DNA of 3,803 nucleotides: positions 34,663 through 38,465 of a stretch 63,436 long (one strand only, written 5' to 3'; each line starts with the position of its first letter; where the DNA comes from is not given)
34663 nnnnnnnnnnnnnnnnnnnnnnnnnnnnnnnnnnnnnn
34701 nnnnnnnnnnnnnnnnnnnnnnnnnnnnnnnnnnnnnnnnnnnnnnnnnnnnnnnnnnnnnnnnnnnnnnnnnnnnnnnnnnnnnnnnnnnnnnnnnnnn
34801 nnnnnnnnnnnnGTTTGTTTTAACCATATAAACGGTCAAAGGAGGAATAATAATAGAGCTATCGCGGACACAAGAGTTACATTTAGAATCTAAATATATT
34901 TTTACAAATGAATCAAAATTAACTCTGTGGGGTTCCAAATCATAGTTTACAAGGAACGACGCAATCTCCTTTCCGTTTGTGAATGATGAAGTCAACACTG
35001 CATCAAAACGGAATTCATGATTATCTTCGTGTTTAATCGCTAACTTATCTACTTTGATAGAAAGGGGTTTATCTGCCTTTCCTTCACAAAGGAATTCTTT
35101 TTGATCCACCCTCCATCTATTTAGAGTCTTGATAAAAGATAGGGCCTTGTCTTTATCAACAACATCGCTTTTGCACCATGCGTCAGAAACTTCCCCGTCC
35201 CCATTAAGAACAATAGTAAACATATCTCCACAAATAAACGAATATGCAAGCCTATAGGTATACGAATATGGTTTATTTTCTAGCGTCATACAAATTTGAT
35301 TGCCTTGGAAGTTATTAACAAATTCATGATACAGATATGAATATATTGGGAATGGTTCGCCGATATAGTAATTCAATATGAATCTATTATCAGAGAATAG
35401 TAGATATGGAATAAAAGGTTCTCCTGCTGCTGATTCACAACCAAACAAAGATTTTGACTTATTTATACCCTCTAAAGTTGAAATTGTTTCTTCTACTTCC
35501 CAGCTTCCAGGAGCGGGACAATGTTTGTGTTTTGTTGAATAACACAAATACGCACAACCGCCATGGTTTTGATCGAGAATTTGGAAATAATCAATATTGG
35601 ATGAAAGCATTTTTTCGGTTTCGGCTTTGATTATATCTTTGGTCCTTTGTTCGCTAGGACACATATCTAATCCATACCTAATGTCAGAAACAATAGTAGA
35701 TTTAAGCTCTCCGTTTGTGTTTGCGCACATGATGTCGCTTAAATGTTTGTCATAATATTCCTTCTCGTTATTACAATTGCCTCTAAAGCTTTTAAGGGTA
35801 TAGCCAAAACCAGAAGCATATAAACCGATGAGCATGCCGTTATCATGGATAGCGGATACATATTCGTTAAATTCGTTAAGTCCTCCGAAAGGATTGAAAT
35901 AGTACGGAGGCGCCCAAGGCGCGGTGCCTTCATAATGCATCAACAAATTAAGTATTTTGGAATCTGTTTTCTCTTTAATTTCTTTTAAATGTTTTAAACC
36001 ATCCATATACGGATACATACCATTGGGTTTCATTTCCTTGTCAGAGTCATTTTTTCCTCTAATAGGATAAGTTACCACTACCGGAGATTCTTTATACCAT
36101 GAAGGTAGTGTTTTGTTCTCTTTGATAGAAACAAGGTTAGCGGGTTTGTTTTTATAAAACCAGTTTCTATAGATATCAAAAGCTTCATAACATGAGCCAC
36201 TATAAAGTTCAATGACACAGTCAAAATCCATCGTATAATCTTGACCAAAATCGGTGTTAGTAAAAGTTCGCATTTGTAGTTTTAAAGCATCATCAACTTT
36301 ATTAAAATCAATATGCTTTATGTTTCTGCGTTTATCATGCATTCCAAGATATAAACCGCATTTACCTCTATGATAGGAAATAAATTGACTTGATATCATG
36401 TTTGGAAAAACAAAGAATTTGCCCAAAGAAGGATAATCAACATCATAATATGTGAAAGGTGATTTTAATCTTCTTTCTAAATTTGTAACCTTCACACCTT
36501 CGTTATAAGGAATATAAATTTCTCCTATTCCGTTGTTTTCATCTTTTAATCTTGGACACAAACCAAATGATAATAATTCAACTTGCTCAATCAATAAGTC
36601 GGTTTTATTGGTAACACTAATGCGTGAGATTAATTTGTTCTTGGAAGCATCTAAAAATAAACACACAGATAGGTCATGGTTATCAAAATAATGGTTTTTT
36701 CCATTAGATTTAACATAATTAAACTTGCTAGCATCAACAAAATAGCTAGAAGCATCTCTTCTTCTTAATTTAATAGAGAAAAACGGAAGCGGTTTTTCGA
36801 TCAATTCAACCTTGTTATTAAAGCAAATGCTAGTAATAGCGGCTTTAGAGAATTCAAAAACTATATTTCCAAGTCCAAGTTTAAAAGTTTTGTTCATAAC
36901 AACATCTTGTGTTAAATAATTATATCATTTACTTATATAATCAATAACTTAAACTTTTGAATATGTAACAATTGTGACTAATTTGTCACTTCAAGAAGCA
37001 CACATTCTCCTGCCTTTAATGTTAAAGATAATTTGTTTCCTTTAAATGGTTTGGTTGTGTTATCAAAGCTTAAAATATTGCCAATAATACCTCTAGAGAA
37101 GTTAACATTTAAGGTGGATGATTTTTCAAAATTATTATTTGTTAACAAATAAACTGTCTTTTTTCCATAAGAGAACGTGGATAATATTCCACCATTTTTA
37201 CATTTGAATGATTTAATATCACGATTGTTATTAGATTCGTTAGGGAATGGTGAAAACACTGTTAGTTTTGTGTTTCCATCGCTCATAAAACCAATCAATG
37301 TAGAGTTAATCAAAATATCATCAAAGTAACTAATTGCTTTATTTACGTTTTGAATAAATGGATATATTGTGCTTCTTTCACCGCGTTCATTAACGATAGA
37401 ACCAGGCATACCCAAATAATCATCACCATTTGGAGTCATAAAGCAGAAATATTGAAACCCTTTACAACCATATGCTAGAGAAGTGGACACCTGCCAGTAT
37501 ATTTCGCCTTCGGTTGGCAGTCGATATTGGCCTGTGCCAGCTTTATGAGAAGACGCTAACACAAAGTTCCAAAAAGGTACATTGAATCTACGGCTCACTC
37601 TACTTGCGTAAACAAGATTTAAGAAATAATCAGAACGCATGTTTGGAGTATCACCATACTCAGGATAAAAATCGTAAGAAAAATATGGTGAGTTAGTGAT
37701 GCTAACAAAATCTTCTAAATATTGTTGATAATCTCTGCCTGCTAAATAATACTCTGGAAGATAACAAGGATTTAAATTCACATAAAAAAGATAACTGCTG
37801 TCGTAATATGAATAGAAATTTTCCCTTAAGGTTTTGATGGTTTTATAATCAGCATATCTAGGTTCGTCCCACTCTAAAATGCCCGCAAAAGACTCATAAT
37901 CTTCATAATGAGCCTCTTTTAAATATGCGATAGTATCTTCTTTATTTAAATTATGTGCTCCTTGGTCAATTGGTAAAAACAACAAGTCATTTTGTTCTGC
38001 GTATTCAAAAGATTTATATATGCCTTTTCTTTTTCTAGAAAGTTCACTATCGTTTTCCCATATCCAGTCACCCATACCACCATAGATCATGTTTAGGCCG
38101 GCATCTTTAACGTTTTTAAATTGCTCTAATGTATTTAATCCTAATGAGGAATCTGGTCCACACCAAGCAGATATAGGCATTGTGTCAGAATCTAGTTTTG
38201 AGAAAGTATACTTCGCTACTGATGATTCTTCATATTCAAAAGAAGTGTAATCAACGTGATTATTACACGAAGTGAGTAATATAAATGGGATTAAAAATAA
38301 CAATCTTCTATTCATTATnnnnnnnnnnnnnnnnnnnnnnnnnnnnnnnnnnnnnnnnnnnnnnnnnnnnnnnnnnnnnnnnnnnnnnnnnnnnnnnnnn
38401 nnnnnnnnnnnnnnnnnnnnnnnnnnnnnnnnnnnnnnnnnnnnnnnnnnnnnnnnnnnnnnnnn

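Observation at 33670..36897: Single 1075-aa ORF fusing a cytoplasmic glycoside-hydrolase-like domain to a ROK-family transcription regulator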

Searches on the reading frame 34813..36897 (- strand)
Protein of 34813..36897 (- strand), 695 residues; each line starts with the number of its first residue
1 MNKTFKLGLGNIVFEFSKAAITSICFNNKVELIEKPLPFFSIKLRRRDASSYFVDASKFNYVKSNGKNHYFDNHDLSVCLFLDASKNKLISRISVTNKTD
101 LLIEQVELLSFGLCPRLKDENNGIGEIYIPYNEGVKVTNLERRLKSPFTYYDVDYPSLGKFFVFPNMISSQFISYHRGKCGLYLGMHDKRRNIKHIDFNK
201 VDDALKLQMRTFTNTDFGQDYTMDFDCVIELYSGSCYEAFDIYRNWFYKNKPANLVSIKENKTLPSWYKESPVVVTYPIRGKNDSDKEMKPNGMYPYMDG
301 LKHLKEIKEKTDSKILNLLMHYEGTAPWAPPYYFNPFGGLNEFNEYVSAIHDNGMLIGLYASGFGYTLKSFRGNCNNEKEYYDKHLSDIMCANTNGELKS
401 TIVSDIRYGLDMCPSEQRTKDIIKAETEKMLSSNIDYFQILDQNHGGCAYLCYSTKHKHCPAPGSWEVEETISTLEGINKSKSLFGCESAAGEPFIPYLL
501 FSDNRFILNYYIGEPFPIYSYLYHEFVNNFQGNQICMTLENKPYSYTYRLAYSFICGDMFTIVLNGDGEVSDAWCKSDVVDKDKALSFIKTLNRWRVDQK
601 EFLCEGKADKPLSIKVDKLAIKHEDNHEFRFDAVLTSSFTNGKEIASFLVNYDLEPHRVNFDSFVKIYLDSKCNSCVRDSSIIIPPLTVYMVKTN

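Call 22: search_solved_structures(query=A1, max_evalue=10)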
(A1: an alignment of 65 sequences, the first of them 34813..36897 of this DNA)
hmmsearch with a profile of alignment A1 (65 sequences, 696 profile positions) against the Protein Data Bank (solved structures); distinct sequences matched with E-value up to 10: 2.
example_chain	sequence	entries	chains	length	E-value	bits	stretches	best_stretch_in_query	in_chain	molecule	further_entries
9e9c_R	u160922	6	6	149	0.91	10.8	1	573-665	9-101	Large ribosomal subunit protein bL20m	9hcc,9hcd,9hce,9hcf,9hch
5cwc_A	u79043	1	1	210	1.5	10.2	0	397-435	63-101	Designed helical repeat protein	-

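Call 37: predict_structure(alignment_id=A1)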
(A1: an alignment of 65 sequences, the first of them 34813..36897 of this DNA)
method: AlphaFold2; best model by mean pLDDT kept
length: 695 residues; sequences in the alignment: 65
mean_pLDDT: 94.1   pTM: 0.94
mean pLDDT of the five models: 94.1, 93.1, 92.8, 92.3, 90.7
residues with pLDDT >= 90: 605; 70-90: 84; 50-70: 6; < 50: 0
segments of 3 or more residues with pLDDT < 50: none
pLDDT, mean of each block of 10 residues (from residue 1): 93 96 95 97 98 98 96 98 96 98 98 97 97 95 93 90 92 96 97 96 96 98 98 97 98 94 93 95 85 93 97 97 85 85 97 97 88 89 95 95 87 94 93 94 69 94 94 93 89 94 91 95 96 85 94 96 94 88 97 97 96 97 94 97 97 98 97 97 98 91
secondary structure, 60 per line:
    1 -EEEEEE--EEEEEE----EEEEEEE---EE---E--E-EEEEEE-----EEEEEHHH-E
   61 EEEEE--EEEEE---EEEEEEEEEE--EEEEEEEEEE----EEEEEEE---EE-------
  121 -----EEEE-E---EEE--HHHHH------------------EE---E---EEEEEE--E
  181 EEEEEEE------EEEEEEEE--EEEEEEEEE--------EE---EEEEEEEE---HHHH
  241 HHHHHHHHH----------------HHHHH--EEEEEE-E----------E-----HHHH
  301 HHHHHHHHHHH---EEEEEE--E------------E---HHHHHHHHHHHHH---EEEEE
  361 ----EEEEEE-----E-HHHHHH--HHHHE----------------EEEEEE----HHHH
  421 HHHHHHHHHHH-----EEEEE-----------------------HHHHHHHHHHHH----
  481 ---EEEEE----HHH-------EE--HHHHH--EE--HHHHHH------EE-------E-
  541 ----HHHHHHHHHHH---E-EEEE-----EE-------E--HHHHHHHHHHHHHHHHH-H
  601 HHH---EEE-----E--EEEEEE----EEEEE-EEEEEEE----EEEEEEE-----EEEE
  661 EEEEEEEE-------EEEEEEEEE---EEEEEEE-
elements in order (helices of 4 or more, strands of 3 or more residues): E2-7 E10-15 E20-26 E40-45 E51-55 E60-65 E68-72 E76-85 E88-97 E102-108 E126-129 E135-137 H140-144 E172-177 E180-187 E194-201 E204-212 E226-233 H237-249 H266-270 E273-278 H297-311 E315-320 H340-352 E356-360 E365-370 H378-383 H386-389 E407-412 H417-431 E437-441 H465-476 E484-488 H507-511 H518-523 H545-555 E561-564 H582-598 H600-603 E607-609 E618-623 E628-632 E634-640 E645-651 E657-668 E676-684 E688-694

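Call 40: fold_search(model_id=the predicted structure, library=pdb)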
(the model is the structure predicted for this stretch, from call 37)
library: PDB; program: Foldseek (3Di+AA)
matches with E <= 10: 1621; with E <= 0.001: 465
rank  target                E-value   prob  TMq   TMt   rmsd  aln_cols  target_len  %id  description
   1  5opq_A                5.9e-25  1.00  0.59  0.62   7.6       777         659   13  A 3,6-anhydro-D-galactosidase produced by Zobellia galactanivorans. This is an exo-lytic enzyme that hydrolyzes termin (released 2017-11-29)
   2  5opq_D                8.3e-25  1.00  0.60  0.63   7.5       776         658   13  A 3,6-anhydro-D-galactosidase produced by Zobellia galactanivorans. This is an exo-lytic enzyme that hydrolyzes termin (released 2017-11-29)
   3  8rzk_A                3.9e-24  1.00  0.62  0.65   6.4       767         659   14  The Michaelis complex of ZgGH129 D486N from Zobellia galactanivorans with neo-b/k-oligo-carrageenan tetrasaccharide (b (released 2024-07-31)
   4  5wzn_A                1.3e-21  1.00  0.62  0.69   6.7       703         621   12  Alpha-N-acetylgalactosaminidase NagBb from Bifidobacterium bifidum - GalNAc complex (released 2017-06-07)
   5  5wzp_A                7.4e-21  1.00  0.60  0.68   7.1       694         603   12  Alpha-N-acetylgalactosaminidase NagBb from Bifidobacterium bifidum - ligand free (released 2017-06-07)
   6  8a19_A                1.5e-20  1.00  0.34  0.22  12.7       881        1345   11  Structure of a leucinostatin derivative determined by host lattice display : L1E4V1 construct (released 2022-12-07)
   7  6sh9_B                1.6e-20  1.00  0.34  0.23  12.8       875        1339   10  EngBF DARPin Fusion 4b D12 (released 2019-11-06)
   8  6qev_B                2.6e-20  1.00  0.36  0.24  12.8       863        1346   11  EngBF DARPin Fusion 4b B6 (released 2019-11-06)
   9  5wzq_A                2.7e-20  1.00  0.59  0.66   8.7       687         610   12  Alpha-N-acetylgalactosaminidase NagBb from Bifidobacterium bifidum - quadruple mutant (released 2017-06-07)
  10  6qfk_A                3.6e-20  1.00  0.36  0.24  12.1       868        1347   10  EngBF DARPin Fusion 4b G10 (released 2019-11-06)
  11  5wzr_B                4.1e-20  1.00  0.64  0.69   6.5       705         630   12  Alpha-N-acetylgalactosaminidase NagBb from Bifidobacterium bifidum - Gal-NHAc-DNJ complex (released 2017-06-07)
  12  8a1a_A                6.4e-20  1.00  0.36  0.24  12.0       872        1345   11  Structure of a leucinostatin derivative determined by host lattice display : L1F11V1 construct (released 2022-12-07)
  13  6qep                  6.4e-20  1.00  0.36  0.24  12.1       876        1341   11  EngBF DARPin Fusion 4b H14 (released 2019-11-06)
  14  2zxq                  6.8e-20  1.00  0.34  0.25  12.6       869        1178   11  Crystal structure of endo-alpha-N-acetylgalactosaminidase from Bifidobacterium longum (EngBF) (released 2009-06-16)
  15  5wzq_B                9.0e-20  1.00  0.61  0.68   7.3       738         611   12  Alpha-N-acetylgalactosaminidase NagBb from Bifidobacterium bifidum - quadruple mutant (released 2017-06-07)
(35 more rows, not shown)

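Call 42: find_related_loci(query=A1, collection=genome_contigs, flank=7000)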
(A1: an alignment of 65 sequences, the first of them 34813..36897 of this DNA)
Query A1 (695 aa) in genome_contigs; peptide patterns used: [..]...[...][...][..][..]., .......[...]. (x = any residue, [..] = any of these).
304 stretches matched a pattern; 231 encode a relative of the query (tblastn E <= 1e-3); the best 80 are kept; 80 distinct loci.
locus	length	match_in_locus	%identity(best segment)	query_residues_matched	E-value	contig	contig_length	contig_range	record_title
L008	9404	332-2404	47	3-695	0e+0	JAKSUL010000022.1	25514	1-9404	MAG: Bacilli bacterium isolate Horse_feces332 MAG332_22, whole genome shotgun sequence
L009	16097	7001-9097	48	1-693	0e+0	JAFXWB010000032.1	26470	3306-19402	MAG: Bacilli bacterium isolate RGIG6798 Sheep_Rumen-3__c729475, whole genome shotgun sequence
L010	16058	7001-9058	49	11-693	0e+0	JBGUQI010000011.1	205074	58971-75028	MAG: Bacilli bacterium isolate ruminal_MAG_143 ruminal_MAG_143_contig_0011, whole genome shotgun sequence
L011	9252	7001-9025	49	1-689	0e+0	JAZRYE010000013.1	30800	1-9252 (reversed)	MAG: Bacilli bacterium isolate T1900044950_TA20190003.MAGScoT_cleanbin_000027 SGB_3596_k141_156741, whole genome shotgun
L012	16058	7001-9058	47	12-693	0e+0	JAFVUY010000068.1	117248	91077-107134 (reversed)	MAG: Bacilli bacterium isolate RGIG5418 Sheep_Colon-4__c236391, whole genome shotgun sequence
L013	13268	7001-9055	46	16-694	0e+0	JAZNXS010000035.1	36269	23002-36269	MAG: Candidatus Scatosoma sp. isolate T1900044778_TS20190244.MAGScoT_cleanbin_000044 SGB_2528_k141_3517481, whole genome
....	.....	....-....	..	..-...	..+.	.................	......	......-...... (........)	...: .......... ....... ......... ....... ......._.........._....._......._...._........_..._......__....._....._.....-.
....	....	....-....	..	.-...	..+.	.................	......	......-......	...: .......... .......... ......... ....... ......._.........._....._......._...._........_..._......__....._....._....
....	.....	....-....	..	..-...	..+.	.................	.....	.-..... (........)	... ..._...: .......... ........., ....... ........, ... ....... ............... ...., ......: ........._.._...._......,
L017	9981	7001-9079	46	3-693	0e+0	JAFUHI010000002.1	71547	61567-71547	MAG: Bacilli bacterium isolate RGIG4495 Roe_deer_Omasum.Co__c72528, whole genome shotgun sequence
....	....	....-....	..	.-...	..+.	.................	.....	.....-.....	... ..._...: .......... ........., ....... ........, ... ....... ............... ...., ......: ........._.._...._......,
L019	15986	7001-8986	47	37-692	0e+0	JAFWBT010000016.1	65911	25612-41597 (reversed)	MAG: Clostridia bacterium isolate RGIG5595 Sheep_Colon.Co__c1125312, whole genome shotgun sequence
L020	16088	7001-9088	45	3-693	0e+0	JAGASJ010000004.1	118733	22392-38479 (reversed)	MAG: Oscillospiraceae bacterium isolate RGIG8730 Water_deer_Colon-4__c244, whole genome shotgun sequence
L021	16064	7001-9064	47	12-693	0e+0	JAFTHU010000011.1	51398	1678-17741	MAG: Clostridia bacterium isolate RGIG3831 Roe_deer_Cecum-1__c956, whole genome shotgun sequence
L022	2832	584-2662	43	2-693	0e+0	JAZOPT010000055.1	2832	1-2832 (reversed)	MAG: Candidatus Scatosoma sp. isolate T1900045571_YK20190265.MAGScoT_cleanbin_000020 SGB_7980_k141_3347125, whole genome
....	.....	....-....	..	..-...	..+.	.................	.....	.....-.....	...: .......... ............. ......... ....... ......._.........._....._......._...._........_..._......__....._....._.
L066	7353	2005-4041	40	38-693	2e-152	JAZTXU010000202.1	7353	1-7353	MAG: Acutalibacteraceae bacterium isolate T1900045328_YK20190017.MAGScoT_cleanbin_000075 SGB_6490_k141_1398796, whole ge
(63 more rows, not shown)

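Call 72: search_protein_families(library=pfam, alignment_id=A1, max_evalue=1)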
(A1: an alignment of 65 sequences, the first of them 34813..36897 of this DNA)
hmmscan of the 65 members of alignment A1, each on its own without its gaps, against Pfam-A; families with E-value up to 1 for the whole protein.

A. member 1, window:34813-36897:- (695 aa): 1 family
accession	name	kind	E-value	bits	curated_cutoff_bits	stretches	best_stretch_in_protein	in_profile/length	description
PF19773.5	DUF6259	-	1.7e-18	67.3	28.7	1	221-528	1-294/300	Domain of unknown function (DUF6259)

B. families by the number of members that match (of 65 scanned): 29 families (the first 25 are shown)
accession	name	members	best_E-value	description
PF19773.5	DUF6259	65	5.1e-27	Domain of unknown function (DUF6259)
PF08533.16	Glyco_hydro_42C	18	0.00048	Beta-galactosidase C-terminal domain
PF22206.1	Cas_Csm6_6H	8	0.0025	CRISPR-associated protein Csm6 6H domain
PF06315.17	AceK_kinase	5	0.0058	Isocitrate dehydrogenase kinase/phosphatase (AceK) kinase domain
PF09638.15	Ph1570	4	0.016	Ph1570 protein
PF13540.12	RCC1_2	2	0.0004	Regulator of chromosome condensation (RCC1) repeat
PF20118.4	DUF6508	2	0.02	Family of unknown function (DUF6508)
PF23915.1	SusG_C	2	0.097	Alpha-amylase SusG C-terminal domain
PF25763.1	Aurora-A_bind_CEP192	1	0.0037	CEP192 Aurora A binding region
PF01120.23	Alpha_L_fucos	1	0.013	Alpha-L-fucosidase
PF06165.18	GH94_b-supersand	1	0.028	Glycosyl hydrolase 94, supersandwich domain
PF03197.19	FRD2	1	0.041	Bacteriophage FRD2 protein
PF05674.17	DUF816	1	0.052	Baculovirus protein of unknown function (DUF816)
PF07076.17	DUF1344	1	0.055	Protein of unknown function (DUF1344)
PF20077.4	CcmD_alt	1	0.065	CcmD family protein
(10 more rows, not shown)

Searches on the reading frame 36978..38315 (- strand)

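Call 7: search_protein_families(library=pfam, proteins=[window:36978-38315:-], max_evalue=0.001)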
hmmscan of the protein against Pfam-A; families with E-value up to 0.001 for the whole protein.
window:36978-38315:- (445 aa): 0 families

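Call 59: search_protein_families(library=pfam, proteins=[window:36978-38315:-], max_evalue=1)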
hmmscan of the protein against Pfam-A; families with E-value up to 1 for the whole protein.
window:36978-38315:- (445 aa): 1 family
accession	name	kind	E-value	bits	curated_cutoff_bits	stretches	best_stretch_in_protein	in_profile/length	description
PF03047.20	ComC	-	0.0035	17.5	20.4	1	61-82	5-26/31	COMC family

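Call 60: search_protein_families(library=ncbifam, proteins=[window:36978-38315:-], max_evalue=0.01)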
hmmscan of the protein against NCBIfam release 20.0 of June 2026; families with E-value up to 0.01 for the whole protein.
window:36978-38315:- (445 aa): 0 families
